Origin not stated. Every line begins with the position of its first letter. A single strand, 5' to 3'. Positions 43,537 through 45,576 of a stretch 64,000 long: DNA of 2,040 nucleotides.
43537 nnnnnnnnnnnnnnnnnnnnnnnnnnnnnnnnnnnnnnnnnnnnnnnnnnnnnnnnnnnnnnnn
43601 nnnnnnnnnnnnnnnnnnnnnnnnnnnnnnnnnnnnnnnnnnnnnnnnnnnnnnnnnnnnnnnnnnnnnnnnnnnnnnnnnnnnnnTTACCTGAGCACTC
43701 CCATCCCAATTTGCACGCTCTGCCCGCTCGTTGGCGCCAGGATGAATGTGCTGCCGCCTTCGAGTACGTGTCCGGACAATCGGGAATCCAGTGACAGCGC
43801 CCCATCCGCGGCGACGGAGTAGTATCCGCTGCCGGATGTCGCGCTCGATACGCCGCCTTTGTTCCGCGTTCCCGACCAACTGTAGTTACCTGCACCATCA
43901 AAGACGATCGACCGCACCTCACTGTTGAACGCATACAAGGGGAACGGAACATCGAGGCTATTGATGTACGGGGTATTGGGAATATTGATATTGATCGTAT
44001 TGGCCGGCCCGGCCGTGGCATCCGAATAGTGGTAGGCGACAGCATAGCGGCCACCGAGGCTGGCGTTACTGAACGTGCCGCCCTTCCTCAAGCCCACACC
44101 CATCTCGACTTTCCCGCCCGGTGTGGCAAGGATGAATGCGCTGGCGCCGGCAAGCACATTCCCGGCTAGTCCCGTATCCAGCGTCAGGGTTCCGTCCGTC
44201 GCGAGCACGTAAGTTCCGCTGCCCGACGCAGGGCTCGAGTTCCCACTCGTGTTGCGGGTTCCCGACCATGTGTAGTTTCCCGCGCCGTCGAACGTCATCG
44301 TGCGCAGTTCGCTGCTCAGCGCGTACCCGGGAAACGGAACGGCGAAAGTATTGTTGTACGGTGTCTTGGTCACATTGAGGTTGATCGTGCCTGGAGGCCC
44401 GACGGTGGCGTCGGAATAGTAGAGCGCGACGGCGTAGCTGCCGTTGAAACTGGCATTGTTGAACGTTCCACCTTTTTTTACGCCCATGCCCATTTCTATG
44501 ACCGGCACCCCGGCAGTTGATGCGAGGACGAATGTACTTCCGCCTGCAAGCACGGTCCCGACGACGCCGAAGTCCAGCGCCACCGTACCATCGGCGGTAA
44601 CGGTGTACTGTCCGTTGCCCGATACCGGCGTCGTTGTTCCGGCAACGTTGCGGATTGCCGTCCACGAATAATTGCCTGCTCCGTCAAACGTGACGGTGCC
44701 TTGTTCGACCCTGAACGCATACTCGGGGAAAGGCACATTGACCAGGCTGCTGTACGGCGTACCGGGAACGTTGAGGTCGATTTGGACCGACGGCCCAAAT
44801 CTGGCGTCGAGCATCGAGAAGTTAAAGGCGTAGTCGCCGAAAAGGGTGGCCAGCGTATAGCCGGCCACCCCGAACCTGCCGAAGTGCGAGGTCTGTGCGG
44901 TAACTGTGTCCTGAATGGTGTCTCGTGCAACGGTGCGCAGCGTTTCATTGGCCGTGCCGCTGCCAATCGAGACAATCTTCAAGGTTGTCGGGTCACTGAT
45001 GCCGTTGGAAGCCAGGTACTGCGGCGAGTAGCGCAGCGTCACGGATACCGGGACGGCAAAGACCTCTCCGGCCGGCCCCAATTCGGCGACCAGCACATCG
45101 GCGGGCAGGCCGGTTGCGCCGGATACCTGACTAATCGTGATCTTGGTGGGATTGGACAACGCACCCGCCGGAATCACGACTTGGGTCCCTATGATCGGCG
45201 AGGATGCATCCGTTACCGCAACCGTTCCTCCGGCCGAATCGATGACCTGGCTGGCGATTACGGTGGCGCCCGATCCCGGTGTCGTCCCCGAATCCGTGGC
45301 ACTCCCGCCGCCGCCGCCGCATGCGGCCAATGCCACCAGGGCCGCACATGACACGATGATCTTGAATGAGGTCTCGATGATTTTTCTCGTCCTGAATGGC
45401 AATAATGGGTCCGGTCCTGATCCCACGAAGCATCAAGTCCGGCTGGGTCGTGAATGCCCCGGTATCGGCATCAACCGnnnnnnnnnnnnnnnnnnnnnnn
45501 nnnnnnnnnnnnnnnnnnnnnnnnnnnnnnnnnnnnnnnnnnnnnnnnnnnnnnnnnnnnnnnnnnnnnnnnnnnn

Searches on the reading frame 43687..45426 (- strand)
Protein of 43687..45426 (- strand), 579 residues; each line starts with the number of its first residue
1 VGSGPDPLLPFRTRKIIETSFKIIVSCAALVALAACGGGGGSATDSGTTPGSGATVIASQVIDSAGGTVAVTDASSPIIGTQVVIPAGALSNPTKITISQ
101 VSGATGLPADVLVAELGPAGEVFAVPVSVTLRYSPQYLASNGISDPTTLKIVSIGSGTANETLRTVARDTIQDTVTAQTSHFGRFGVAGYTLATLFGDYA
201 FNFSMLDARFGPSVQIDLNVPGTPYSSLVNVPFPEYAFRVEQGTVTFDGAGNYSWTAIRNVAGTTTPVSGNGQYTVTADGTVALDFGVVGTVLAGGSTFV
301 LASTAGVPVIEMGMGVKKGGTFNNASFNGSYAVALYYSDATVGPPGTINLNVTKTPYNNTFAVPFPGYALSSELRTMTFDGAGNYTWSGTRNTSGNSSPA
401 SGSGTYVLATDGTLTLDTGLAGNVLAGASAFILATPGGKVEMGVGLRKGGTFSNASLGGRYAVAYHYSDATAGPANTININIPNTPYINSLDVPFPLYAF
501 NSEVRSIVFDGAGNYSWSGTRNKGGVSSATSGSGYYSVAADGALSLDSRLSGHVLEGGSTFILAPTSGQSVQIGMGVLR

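Call 5: search_protein_families(library=pfam, proteins=[window:43687-45426:-])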
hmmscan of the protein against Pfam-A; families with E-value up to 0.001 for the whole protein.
window:43687-45426:- (579 aa): 0 families

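Call 20: search_protein_families(library=ncbifam, proteins=[window:43687-45426:-], max_evalue=0.00001)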
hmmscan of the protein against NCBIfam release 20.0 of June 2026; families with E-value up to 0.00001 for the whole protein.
window:43687-45426:- (579 aa): 0 families

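Call 34: search_protein_families(library=pfam, proteins=[window:43687-45426:-], max_evalue=0.5)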
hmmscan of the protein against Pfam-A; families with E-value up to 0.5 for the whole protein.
window:43687-45426:- (579 aa): 2 families
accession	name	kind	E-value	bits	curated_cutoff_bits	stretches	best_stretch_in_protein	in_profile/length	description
PF00791.26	ZU5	-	0.0099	16.6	21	1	58-134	1-81/97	ZU5 domain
PF18666.6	CBM64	-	0.024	15.1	25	0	377-393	8-24/74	Carbohydrate-binding module 64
